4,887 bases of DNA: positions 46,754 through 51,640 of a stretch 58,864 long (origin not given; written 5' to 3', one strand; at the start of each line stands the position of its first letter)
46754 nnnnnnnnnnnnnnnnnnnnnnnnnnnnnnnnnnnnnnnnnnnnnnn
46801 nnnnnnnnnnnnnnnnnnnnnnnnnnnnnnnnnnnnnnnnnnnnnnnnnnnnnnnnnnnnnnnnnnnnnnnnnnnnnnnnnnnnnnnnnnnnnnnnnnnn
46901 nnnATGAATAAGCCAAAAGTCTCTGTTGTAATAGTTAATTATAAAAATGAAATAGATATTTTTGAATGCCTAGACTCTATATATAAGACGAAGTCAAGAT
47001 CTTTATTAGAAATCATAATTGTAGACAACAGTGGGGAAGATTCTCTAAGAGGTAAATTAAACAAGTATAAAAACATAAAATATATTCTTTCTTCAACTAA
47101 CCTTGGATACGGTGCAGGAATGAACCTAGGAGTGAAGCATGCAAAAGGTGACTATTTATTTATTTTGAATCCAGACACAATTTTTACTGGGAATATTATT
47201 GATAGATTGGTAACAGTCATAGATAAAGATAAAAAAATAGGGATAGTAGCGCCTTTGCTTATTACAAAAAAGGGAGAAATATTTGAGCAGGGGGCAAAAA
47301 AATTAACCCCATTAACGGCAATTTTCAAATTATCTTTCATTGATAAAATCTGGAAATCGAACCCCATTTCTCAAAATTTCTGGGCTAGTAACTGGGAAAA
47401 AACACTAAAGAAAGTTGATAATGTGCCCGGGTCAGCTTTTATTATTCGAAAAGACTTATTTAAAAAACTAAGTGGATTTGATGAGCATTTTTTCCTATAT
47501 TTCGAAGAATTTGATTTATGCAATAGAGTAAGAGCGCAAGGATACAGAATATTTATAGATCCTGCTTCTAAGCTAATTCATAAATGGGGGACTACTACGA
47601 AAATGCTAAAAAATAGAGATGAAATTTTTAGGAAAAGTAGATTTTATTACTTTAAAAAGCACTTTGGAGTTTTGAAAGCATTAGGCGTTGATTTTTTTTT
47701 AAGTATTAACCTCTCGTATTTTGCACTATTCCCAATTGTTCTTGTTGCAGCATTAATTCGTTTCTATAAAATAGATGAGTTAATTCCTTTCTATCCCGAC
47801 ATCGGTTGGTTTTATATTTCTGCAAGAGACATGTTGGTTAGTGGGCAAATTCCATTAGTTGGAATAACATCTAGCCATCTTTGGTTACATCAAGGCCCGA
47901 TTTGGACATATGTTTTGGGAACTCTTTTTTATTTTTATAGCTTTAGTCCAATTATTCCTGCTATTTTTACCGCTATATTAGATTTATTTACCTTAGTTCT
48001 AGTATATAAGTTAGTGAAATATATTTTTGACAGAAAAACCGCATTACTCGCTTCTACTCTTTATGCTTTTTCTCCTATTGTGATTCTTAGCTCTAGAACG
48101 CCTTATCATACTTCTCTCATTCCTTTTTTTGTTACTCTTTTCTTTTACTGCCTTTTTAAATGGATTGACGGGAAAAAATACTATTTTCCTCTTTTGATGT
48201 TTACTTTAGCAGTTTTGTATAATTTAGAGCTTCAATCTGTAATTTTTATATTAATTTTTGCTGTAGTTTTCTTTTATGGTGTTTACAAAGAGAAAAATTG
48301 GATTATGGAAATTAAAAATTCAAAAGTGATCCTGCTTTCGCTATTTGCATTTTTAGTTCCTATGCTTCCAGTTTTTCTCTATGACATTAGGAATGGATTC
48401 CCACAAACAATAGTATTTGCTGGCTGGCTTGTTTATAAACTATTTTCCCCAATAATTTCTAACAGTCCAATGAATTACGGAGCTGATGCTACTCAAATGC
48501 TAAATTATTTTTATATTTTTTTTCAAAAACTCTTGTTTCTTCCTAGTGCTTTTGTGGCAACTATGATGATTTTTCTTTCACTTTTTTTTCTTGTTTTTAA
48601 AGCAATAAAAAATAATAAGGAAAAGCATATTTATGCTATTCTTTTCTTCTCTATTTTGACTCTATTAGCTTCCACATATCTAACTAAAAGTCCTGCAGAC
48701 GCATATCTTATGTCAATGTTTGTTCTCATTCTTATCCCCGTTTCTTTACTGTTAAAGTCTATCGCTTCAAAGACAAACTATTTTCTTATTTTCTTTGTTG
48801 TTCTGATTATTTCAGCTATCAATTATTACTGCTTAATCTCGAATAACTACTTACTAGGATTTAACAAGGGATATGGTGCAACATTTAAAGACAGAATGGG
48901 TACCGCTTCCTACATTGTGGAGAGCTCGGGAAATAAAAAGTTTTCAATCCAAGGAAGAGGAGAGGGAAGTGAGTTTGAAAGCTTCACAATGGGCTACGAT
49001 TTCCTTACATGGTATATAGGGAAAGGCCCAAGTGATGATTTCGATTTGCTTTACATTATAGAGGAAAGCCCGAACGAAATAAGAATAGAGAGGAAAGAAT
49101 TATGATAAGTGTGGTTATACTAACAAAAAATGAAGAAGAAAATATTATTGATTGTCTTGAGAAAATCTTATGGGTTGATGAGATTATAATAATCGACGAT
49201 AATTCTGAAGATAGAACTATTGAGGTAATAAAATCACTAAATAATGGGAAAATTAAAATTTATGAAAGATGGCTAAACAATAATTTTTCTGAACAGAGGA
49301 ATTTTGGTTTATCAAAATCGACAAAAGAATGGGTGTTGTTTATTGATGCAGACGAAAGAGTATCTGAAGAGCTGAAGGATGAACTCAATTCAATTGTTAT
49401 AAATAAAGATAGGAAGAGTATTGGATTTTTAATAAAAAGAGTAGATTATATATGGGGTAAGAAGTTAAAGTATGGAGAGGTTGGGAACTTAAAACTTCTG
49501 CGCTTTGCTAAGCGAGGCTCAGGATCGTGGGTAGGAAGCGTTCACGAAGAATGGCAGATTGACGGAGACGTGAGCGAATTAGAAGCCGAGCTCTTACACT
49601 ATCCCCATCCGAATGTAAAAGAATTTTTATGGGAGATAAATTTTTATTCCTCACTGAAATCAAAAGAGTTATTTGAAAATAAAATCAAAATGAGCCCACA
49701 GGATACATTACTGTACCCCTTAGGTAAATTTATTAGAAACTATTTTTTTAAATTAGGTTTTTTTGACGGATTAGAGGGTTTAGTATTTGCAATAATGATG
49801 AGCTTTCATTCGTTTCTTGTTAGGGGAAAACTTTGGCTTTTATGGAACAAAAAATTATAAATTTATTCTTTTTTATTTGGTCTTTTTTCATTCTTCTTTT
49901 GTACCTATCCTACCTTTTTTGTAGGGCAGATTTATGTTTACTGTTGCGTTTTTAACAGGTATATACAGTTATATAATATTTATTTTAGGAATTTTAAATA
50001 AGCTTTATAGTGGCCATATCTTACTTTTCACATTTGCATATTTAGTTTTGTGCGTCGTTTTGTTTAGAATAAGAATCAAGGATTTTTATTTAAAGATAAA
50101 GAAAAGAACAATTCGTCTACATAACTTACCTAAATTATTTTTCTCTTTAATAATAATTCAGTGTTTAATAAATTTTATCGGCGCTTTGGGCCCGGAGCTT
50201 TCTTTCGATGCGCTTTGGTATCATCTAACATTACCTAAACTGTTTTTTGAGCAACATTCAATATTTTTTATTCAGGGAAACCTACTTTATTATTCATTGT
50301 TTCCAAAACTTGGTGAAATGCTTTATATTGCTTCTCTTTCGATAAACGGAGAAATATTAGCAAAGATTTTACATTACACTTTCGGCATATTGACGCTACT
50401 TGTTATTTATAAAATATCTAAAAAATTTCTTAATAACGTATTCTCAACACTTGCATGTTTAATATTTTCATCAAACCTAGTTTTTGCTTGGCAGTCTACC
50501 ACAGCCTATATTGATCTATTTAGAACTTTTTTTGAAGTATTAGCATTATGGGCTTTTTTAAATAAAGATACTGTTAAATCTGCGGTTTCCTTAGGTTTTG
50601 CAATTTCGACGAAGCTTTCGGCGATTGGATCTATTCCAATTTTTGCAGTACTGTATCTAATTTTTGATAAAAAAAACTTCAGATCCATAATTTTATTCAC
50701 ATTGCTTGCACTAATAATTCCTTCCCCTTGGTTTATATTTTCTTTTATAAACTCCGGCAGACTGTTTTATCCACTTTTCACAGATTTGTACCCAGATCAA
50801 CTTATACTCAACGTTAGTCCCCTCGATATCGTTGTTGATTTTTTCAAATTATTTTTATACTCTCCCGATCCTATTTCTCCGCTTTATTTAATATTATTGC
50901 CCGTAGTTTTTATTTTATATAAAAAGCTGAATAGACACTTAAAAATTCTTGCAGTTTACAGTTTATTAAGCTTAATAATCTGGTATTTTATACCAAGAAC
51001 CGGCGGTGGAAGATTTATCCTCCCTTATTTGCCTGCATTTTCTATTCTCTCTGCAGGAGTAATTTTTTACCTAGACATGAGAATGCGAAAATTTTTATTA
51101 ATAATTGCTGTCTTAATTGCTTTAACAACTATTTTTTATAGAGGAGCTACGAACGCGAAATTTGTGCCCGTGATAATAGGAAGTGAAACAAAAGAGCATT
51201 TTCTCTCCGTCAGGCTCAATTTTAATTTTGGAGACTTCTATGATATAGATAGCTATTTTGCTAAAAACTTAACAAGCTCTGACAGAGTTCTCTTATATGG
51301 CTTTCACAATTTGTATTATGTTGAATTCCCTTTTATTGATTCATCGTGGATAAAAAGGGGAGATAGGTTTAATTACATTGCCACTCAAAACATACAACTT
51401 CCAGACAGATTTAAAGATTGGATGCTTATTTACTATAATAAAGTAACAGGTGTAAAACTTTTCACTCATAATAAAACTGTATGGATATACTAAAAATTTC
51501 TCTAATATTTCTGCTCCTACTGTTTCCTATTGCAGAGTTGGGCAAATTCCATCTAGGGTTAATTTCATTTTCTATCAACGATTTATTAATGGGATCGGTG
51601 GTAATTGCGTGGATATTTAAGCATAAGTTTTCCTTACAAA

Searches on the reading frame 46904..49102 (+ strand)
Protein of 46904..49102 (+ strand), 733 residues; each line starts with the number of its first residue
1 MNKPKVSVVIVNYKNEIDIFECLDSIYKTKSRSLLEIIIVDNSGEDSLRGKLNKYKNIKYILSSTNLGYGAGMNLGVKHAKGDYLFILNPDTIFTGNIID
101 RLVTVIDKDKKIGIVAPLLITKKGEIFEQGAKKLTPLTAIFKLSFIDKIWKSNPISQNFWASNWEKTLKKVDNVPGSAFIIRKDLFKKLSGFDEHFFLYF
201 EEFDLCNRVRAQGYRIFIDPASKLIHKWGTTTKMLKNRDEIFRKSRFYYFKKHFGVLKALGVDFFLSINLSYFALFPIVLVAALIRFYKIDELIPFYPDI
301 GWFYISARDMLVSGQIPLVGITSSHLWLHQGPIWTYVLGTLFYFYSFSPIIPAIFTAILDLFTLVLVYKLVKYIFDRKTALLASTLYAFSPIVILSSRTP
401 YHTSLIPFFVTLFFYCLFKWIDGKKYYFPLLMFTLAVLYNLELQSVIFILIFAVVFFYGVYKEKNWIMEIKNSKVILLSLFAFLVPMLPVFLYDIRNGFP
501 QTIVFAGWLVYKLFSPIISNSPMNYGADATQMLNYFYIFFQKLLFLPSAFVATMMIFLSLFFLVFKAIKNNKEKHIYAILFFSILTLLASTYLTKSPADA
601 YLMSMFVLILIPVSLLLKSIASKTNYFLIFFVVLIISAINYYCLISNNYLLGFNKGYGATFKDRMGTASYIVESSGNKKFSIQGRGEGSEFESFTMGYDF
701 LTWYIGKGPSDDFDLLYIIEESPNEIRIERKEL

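Call 3: search_protein_families(library=pfam, proteins=[window:46904-49102:+], max_evalue=0.01)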
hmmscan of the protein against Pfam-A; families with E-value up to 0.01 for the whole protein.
window:46904-49102:+ (733 aa): 6 families
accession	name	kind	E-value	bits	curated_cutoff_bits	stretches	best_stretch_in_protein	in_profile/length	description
PF00535.33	Glycos_transf_2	-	1.4e-20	74.4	23.3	1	7-188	1-166/168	Glycosyl transferase family 2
PF13641.12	Glyco_tranf_2_3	-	2.4e-08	34.7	27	1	4-227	1-212/230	Glycosyltransferase like family 2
PF10111.15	Glyco_tranf_2_2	-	2.7e-08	34.1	27.3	1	8-225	2-214/276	Glycosyltransferase like family 2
PF13231.12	PMT_2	-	2.2e-06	28.4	26.1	1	334-487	6-154/160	Dolichyl-phosphate-mannose-protein mannosyltransferase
PF13712.12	Glyco_tranf_2_5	-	4.5e-05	23.7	27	1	69-229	41-192/210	Glycosyltransferase like family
PF02709.20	Glyco_transf_7C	-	0.0056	16.7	23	0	175-219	20-65/78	N-terminal domain of galactosyltransferase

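Call 4: search_protein_families(library=ncbifam, proteins=[window:46904-49102:+], max_evalue=0.01)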
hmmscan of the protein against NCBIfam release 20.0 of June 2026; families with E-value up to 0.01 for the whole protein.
window:46904-49102:+ (733 aa): 19 families
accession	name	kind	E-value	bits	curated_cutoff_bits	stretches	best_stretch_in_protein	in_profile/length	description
TIGR01556.1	rhamnosyltran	subfamily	4e-18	65.6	200.55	1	22-283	9-262/281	rhamnosyltransferase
TIGR04283.1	glyco_like_mftF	equivalog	6.3e-15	55.4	182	1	6-216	1-175/221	TIGR04283 family arsenosugar biosynthesis glycosyltransferase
TIGR03965.1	mycofact_glyco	equivalog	1e-13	51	280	2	169-264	224-318/467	mycofactocin biosynthesis glycosyltransferase MftF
NF038299.1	EPS_HpsN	equivalog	5.2e-11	42.1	425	1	4-231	1-225/317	hormogonium polysaccharide biosynthesis glycosyltransferase HpsN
NF007482.0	PRK10073.1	equivalog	1e-08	34.5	423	1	2-109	4-113/334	glycosyltransferase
NF047683.1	TeichurnBiosyTuaG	equivalog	2.5e-08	33.9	400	1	2-127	4-133/252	teichuronic acid biosynthesis protein TuaG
TIGR03937.1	PgaC_IcaA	equivalog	6.2e-08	32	422.3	1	3-115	44-159/407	poly-beta-1,6-N-acetyl-D-glucosamine synthase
NF041394.1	GtaseAglG_Halo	equivalog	6.2e-07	29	440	1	5-114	2-115/304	glucosyl-dolichyl phosphate glucuronosyltransferase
NF041875.1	EPS_EpsD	equivalog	3.4e-06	26.7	370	1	6-227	1-207/325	exopolysaccharide biosynthesis glycosyltransferase EpsD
NF050050.1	ProtGlycPglI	equivalog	8.4e-06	25.4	500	1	3-128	1-129/306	GalNAc(5)-diNAcBac-PP-undecaprenol beta-1,3-glucosyltransferase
NF053739.1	GlytfEpsEBac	equivalog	2.6e-05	23.4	450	1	4-121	1-122/265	glycosyltransferase EpsE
TIGR04009.1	wcaE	equivalog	3.2e-05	23.3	369.2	1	6-109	3-111/248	colanic acid biosynthesis glycosyltransferase WcaE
TIGR04242.1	nodulat_NodC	equivalog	6e-05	22.2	550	1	3-119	47-168/395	chitooligosaccharide synthase NodC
NF050113.1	gal_furan_GlfT1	equivalog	9.2e-05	21.9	330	1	7-94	2-92/290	galactofuranosyltransferase GlfT1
NF047588.1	GlcsyltransPgfSStrep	equivalog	0.00012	21.5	500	1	5-105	2-109/308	glycosyltransferase PgfS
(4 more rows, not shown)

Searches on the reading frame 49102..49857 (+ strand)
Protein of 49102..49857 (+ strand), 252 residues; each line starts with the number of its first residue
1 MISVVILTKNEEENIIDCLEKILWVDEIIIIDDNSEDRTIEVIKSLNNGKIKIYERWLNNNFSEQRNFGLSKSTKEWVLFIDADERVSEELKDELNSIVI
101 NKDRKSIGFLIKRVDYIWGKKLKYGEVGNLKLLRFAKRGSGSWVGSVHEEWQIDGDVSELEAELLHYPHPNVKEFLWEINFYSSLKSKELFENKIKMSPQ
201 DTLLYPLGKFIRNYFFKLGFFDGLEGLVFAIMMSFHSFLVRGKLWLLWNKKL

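Call 27: search_protein_families(library=pfam, proteins=[window:49102-49857:+], max_evalue=0.001)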
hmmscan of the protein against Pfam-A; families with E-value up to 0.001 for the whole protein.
window:49102-49857:+ (252 aa): 3 families
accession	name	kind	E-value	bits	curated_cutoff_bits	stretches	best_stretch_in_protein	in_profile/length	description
PF00535.33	Glycos_transf_2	-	8.1e-21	75.1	23.3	1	3-91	1-95/168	Glycosyl transferase family 2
PF10111.15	Glyco_tranf_2_2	-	1.2e-08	35.2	27.3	1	3-98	1-105/276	Glycosyltransferase like family 2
PF13704.12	Glyco_tranf_2_4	-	1.6e-05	25.7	27.5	1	23-85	17-82/98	Glycosyl transferase family 2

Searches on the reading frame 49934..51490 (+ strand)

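Call 27: search_protein_families(library=pfam, proteins=[window:49934-51490:+], max_evalue=0.001)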
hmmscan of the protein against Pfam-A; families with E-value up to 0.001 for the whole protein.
window:49934-51490:+ (519 aa): 1 family
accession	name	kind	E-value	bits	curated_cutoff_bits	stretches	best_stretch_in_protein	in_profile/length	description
PF13231.12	PMT_2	-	7.7e-06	26.6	26.1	1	142-268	23-159/160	Dolichyl-phosphate-mannose-protein mannosyltransferase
